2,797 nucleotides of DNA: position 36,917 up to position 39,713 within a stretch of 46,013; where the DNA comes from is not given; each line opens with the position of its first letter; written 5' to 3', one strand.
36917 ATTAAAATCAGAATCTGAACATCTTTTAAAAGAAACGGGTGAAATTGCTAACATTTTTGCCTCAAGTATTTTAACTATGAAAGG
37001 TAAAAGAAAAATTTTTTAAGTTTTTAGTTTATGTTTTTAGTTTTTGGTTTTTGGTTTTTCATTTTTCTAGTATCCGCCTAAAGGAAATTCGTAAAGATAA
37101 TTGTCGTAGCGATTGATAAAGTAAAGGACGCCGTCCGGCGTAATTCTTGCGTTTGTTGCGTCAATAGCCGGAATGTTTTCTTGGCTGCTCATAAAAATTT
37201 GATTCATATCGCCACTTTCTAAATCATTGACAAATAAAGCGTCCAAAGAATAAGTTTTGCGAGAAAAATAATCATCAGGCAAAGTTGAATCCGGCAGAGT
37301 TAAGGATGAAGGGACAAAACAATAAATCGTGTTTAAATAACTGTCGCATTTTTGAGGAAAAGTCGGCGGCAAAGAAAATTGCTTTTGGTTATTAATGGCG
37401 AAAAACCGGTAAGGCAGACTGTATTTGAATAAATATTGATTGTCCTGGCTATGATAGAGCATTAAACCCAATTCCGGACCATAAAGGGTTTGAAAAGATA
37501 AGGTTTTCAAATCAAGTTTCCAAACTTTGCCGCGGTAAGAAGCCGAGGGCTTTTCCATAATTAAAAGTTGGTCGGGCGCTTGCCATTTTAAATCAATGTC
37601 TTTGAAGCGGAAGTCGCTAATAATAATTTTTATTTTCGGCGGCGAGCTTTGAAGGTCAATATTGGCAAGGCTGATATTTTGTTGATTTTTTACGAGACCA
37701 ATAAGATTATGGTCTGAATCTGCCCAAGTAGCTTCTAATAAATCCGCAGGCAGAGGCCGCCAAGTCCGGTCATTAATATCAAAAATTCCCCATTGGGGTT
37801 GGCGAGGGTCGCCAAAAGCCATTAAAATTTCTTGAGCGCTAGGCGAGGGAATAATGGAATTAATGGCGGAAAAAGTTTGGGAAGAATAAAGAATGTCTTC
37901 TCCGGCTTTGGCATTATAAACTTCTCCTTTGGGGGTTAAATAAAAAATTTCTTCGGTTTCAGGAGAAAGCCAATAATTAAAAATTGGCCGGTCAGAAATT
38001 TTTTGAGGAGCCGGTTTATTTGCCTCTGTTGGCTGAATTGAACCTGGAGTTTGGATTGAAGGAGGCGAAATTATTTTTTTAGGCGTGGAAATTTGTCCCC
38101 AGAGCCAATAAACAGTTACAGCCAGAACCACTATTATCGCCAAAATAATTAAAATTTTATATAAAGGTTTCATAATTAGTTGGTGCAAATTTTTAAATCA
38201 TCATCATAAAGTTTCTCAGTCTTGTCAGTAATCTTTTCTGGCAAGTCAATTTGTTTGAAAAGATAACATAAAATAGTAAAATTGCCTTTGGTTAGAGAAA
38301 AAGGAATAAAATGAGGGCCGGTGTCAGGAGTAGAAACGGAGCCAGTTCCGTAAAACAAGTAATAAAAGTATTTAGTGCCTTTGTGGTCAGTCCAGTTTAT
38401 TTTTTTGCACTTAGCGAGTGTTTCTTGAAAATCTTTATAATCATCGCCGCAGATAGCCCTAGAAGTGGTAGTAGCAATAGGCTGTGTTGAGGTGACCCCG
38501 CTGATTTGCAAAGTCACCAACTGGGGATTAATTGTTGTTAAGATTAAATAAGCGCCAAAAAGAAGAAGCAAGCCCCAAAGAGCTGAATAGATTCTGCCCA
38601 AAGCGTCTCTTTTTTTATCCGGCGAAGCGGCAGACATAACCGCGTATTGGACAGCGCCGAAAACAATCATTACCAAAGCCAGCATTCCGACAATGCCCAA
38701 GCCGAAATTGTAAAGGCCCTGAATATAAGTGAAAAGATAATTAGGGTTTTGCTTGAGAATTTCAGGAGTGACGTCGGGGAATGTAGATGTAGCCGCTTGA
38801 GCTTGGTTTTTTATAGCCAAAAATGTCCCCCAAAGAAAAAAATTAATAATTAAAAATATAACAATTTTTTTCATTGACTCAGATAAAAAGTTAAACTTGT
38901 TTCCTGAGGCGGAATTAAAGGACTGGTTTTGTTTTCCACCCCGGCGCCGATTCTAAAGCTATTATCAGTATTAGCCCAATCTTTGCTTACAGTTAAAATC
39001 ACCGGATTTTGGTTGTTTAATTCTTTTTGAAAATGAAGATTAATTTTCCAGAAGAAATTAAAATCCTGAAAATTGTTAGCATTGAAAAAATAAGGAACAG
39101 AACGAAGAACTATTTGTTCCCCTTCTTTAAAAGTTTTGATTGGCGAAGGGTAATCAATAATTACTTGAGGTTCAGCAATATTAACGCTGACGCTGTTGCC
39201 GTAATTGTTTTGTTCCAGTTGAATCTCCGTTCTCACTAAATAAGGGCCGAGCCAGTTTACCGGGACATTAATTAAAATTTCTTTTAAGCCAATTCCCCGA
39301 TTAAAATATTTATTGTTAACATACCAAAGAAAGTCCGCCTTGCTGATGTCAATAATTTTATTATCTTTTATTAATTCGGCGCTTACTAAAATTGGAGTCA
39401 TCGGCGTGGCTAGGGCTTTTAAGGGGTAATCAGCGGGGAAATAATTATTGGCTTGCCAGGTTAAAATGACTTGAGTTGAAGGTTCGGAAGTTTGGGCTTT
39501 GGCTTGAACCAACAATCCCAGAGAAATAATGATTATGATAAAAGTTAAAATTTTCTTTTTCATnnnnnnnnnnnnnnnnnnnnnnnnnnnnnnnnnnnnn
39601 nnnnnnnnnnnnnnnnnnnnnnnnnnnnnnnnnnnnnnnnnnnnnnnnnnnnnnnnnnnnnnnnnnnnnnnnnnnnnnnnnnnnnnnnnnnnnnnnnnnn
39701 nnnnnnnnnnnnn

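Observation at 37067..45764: Compact type IV secretion-like operon lacking recognisable DNA-processing and outer components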

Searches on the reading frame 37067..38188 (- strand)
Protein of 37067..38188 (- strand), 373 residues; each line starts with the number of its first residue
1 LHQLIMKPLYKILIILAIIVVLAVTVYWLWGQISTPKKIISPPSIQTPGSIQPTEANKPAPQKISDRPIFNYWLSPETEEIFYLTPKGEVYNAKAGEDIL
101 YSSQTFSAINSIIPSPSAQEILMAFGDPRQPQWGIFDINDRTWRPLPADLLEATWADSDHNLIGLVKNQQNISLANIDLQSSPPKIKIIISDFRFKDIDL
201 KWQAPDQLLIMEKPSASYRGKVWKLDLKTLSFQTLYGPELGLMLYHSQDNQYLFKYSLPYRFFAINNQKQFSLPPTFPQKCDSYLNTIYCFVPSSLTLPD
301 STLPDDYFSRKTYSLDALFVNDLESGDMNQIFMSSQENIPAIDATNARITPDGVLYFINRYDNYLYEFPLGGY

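Call 3: search_protein_families(library=pfam, proteins=[window:37067-38188:-], max_evalue=1)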
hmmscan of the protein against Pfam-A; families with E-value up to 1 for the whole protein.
window:37067-38188:- (373 aa): 1 family
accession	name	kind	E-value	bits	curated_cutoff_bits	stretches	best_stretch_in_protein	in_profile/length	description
PF13964.12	Kelch_6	-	0.028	14.9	25.3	0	127-147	24-44/50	Kelch motif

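Call 21: search_protein_families(library=ncbifam, proteins=[window:37067-38188:-], max_evalue=1)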
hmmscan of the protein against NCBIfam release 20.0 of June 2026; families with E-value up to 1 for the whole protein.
window:37067-38188:- (373 aa): 0 families

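Call 29: find_homologous_proteins(query=window:37067-38188:-, max_evalue=0.001)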
Query window:37067-38188:- (373 aa): 45 proteins with E <= 0.001 among 1716 candidates.
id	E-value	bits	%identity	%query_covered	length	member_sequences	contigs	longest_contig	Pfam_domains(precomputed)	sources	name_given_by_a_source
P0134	2.2e-246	835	99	99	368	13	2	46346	-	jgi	-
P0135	1.6e-166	572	69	98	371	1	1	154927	-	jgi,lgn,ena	-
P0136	1.1e-97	345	47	98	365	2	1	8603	-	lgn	-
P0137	1.1e-97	345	48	83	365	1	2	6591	-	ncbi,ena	ncbi:MAG: hypothetical protein AAB935_01600 [Patescibacteria group bacterium]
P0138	2.7e-97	344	44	98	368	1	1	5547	-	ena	-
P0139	8.0e-97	343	44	98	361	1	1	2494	-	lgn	-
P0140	5.1e-95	337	45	98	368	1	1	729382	-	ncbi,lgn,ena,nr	ncbi:MAG: hypothetical protein KJI72_02170 [Patescibacteria group bacterium]|nr:hypothetical protein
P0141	1.4e-93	332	45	83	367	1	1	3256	-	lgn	-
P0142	1.4e-88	315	40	98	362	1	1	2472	-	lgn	-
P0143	3.9e-88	314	42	83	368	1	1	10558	-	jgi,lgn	-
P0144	1.3e-87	312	43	89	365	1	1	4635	-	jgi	jgi:hypothetical protein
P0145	4.2e-87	311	40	97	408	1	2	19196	-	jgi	jgi:hypothetical protein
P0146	5.4e-87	310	40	98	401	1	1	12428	-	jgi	-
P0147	1.1e-86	309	42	98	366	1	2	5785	-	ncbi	-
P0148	6.7e-86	307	40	98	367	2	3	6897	-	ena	-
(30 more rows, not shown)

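Call 35: search_solved_structures(query=A3, max_evalue=10)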
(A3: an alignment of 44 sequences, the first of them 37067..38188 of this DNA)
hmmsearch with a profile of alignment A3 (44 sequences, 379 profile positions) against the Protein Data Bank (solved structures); distinct sequences matched with E-value up to 10: 1.
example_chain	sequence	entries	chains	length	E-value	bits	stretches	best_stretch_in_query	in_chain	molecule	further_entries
5nc6_B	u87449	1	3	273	0.25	13.4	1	6-56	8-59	Peptidoglycan N-acetylglucosamine deacetylase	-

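Call 51: predict_structure(alignment_id=A3)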
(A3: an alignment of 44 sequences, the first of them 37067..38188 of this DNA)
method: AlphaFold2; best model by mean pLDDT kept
length: 373 residues; sequences in the alignment: 44
mean_pLDDT: 90.9   pTM: 0.83
mean pLDDT of the five models: 90.9, 90.5, 90.1, 90.1, 90.0
residues with pLDDT >= 90: 298; 70-90: 42; 50-70: 22; < 50: 11
segments of 3 or more residues with pLDDT < 50: 46-48, 50-55
pLDDT, mean of each block of 10 residues (from residue 1): 61 94 96 72 51 62 97 95 98 94 96 97 96 97 97 97 96 97 97 94 95 94 97 96 93 92 92 94 95 80 90 94 92 92 97 96 97 71
secondary structure, 60 per line:
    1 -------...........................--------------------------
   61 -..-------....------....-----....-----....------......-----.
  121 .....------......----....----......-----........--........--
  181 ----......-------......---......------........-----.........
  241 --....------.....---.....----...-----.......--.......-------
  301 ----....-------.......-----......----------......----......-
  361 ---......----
elements in order: H8-34 E71-74 E81-84 E90-93 E99-102 E109-114 E120-125 E132-137 E142-145 E150-155 E161-168 E171-178 E185-190 E198-203 E207-212 E219-226 E232-240 E243-246 E253-257 E261-265 E270-272 E281-284 E287-293 H305-308 E316-322 E328-333 E344-349 E354-359 E364-369

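Call 58: fold_search(model_id=the predicted structure, library=pdb)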
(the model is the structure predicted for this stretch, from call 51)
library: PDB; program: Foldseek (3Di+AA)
matches with E <= 10: 1678; with E <= 0.001: 1181
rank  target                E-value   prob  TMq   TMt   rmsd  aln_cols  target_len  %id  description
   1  3zwl_D                1.2e-10  1.00  0.55  0.58   6.7       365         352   12  Structure of eukaryotic translation initiation factor eIF3i complex with eIF3b C-terminus (655-700) (released 2011-10-05)
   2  3zwl_B                5.6e-10  1.00  0.53  0.58   6.5       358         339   11  Structure of eukaryotic translation initiation factor eIF3i complex with eIF3b C-terminus (655-700) (released 2011-10-05)
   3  1k32_A                4.3e-09  1.00  0.36  0.15  21.1       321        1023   10  Crystal structure of the tricorn protease (released 2001-12-05)
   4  5nuv                  1.2e-08  1.00  0.51  0.61   6.7       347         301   12  Structure of the WD40-domain of human ATG16L1 (released 2017-07-19)
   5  8shj_C                2.2e-08  1.00  0.49  0.57   6.7       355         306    9  Crystal structure of the WD-repeat domain of human WDR91 in complex with MR45279 (released 2023-07-05)
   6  7mx5_B                2.3e-08  1.00  0.37  0.35   9.3       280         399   12  Crystal structure of TolB from Acinetobacter baumannii (released 2021-05-26)
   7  3pe7                  3.4e-08  1.00  0.48  0.48   9.7       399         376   10  Oligogalacturonate lyase in complex with manganese (released 2010-11-03)
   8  5k0y_T                3.5e-08  1.00  0.53  0.59   6.7       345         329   11  m48S late-stage initiation complex, purified from rabbit reticulocytes lysates, displaying eIF2 ternary complex and eI (released 2016-07-13)
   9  9dta_B                4.3e-08  1.00  0.51  0.55   7.4       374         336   10  Crystal structure of the WDR domain of WDR91 in complex with DR3448 (released 2024-10-16)
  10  6e29_A                5.2e-08  1.00  0.49  0.55   8.2       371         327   10  Crystal structure of Myceliophteria_thermophila Cps50 (Swd1) beta-propeller domain (released 2018-07-25)
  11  8f1g_A                5.5e-08  1.00  0.51  0.61   5.7       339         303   10  Crystal structure of human WDR5 in complex with compound WM662 (released 2023-01-11)
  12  3n0e                  5.5e-08  1.00  0.50  0.57   8.4       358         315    9  Crystal structure of WDR5 mutant (W330Y) (released 2010-10-20)
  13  6ufx                  6.6e-08  1.00  0.53  0.63   5.6       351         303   10  WD repeat-containing protein 5 complexed with N-[(3,5-dimethoxyphenyl)methyl]-4'-fluoro-5-{[(2E)-2-imino-3-methyl-2,3-di (released 2020-01-01)
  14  5uzw_B                6.6e-08  1.00  0.47  0.28   7.0       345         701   13  PCY1 G696Insertion Variant in Complex with Follower Peptide and the Covalent Inhibitor ZPP (released 2017-05-31)
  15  7mx5_A                6.6e-08  1.00  0.36  0.34  12.9       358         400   12  Crystal structure of TolB from Acinetobacter baumannii (released 2021-05-26)
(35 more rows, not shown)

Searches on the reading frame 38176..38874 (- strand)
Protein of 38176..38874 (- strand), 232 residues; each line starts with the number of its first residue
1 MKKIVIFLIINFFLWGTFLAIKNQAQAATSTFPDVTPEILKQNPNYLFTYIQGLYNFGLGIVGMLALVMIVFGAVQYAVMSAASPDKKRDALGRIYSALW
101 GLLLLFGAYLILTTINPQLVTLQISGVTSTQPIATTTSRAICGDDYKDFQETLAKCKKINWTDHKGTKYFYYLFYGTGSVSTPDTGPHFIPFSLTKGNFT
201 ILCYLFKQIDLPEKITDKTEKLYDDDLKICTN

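Call 3: search_protein_families(library=pfam, proteins=[window:38176-38874:-], max_evalue=1)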
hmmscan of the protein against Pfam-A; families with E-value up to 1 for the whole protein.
window:38176-38874:- (232 aa): 3 families
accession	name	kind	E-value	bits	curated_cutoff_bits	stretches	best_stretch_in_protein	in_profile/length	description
PF18895.5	T4SS_pilin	-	2.6e-07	31.1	26.6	1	47-114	5-70/71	Type IV secretion system pilin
PF11139.14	SfLAP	-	0.03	14.2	35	1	65-131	75-141/213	Sap, sulfolipid-1-addressing protein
PF06993.17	DUF1304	-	0.22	12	26.9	1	12-78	10-70/110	Protein of unknown function (DUF1304)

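Call 21: search_protein_families(library=ncbifam, proteins=[window:38176-38874:-], max_evalue=1)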
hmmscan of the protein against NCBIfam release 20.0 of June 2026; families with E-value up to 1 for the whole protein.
window:38176-38874:- (232 aa): 2 families
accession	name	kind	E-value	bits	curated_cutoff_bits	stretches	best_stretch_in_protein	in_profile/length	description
NF045849.1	ICE_MMCAP2_0565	equivalog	5.9e-06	25.9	40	1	54-115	13-76/80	Mbov_0395 family pilin-like conjugal transfer protein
NF041043.1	BPSS1780_fam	subfamily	0.00023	20.5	90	1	3-123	45-166/247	BPSS1780 family membrane protein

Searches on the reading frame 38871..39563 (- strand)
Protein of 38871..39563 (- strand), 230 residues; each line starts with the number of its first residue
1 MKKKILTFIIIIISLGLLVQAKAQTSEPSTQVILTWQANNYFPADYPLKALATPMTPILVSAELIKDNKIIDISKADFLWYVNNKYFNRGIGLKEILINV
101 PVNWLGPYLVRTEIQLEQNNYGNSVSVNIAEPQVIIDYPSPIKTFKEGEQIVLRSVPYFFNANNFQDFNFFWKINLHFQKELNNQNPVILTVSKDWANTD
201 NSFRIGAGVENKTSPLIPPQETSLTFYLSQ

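Call 3: search_protein_families(library=pfam, proteins=[window:38871-39563:-], max_evalue=1)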
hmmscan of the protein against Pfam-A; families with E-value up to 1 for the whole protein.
window:38871-39563:- (230 aa): 1 family
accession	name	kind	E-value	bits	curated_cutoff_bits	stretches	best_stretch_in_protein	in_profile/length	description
PF25425.1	YfjL_N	-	0.02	15.6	27.8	1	1-51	1-51/97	YfjL-like, N-terminal domain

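Call 21: search_protein_families(library=ncbifam, proteins=[window:38871-39563:-], max_evalue=1)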
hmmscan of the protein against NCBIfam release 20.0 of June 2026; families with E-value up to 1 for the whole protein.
window:38871-39563:- (230 aa): 2 families
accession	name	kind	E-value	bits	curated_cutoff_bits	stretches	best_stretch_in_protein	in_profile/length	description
NF053579.1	LolA3_fam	equivalog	0.014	15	83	0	125-185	91-150/232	LolA3 family protein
NF041742.1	WGxxGxxG_fam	subfamily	0.11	13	35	1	1-35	1-33/69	WGxxGxxG family protein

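Call 28: find_homologous_proteins(query=window:38871-39563:-, max_evalue=0.001)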
Query window:38871-39563:- (230 aa): 13 proteins with E <= 0.001 among 236 candidates.
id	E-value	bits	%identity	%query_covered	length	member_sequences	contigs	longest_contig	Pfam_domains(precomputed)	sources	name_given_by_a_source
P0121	1.2e-147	507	100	100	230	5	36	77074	-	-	-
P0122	5.5e-82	293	58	100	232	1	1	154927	-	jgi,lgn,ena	-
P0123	3.8e-45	172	43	90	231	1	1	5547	-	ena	-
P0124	2.0e-41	160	42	83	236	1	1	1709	-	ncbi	-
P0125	2.3e-39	153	39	93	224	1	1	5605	-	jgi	jgi:hypothetical protein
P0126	9.9e-39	151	39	83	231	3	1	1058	-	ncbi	-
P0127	7.6e-38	148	36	92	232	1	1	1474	-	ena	-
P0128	1.7e-37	147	37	84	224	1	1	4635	-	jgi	jgi:hypothetical protein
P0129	9.1e-37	145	38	94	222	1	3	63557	-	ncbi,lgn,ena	ncbi:MAG: hypothetical protein AAB617_02240 [Patescibacteria group bacterium]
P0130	4.6e-30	123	32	76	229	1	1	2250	-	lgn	-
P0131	8.3e-29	119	35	75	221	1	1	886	-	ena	-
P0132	9.0e-25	105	31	93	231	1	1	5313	-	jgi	jgi:hypothetical protein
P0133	7.9e-22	96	38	75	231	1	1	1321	-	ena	-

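Call 34: search_solved_structures(query=A4, max_evalue=10)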
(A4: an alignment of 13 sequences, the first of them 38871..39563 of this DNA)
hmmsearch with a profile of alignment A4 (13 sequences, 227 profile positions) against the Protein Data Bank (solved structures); distinct sequences matched with E-value up to 10: 0.

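Call 57: search_solved_structures(query=A6, max_evalue=10)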
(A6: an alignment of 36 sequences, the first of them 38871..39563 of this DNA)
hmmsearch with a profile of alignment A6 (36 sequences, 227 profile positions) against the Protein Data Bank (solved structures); distinct sequences matched with E-value up to 10: 7.
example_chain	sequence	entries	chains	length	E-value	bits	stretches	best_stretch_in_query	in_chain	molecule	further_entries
7kyl_L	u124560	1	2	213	0.3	13.3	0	17-63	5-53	POWV-80 Fab light chain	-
7xtj_A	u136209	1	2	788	0.31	13.3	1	74-136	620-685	Xylan 1,4-beta-xylosidase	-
6lir_B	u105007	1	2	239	0.52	12.6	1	129-206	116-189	TCR beta chain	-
8rek_L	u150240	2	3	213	0.53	12.5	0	18-64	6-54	Fab 8.1.1 light chain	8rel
1clo_L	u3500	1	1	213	0.57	12.4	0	21-63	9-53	A5B7 MONOCLONAL ANTIBODY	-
9jmb_L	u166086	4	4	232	3.6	9.8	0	159-181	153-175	16F9 VL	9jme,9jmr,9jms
6jhr_D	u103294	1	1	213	5.1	9.3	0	159-181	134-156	FAB Light Chain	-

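Call 66: search_protein_representatives(alignment_id=A4)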
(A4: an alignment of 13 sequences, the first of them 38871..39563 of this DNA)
Query: 13 sequences, 227 profile positions. Proteins with E-value up to 0.001 (for the whole library): 2686; up to 1e-10: 1396; up to 1e-30: 458. The best 150 are listed.
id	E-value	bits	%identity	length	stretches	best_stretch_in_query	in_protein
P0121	1.6e-85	302.2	-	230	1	1-226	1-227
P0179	7.3e-75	267.3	-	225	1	1-225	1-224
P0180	2.1e-74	265.8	-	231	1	2-226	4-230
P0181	7.3e-74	264.0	-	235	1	4-226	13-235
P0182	1.1e-72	260.1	-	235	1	5-226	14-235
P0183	1.7e-72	259.5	-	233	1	14-225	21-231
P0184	3.5e-72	258.5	-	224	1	1-225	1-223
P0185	5.9e-72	257.8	-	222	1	1-225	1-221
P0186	7.3e-72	257.5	-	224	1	1-226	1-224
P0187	1.5e-71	256.4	-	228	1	1-225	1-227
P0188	1.8e-71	256.2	-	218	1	7-225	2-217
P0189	6.1e-71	254.5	-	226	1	7-226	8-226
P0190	8.2e-71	254.0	-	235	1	8-223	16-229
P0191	2.1e-70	252.7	-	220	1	1-226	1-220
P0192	1.4e-68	246.8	-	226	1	5-225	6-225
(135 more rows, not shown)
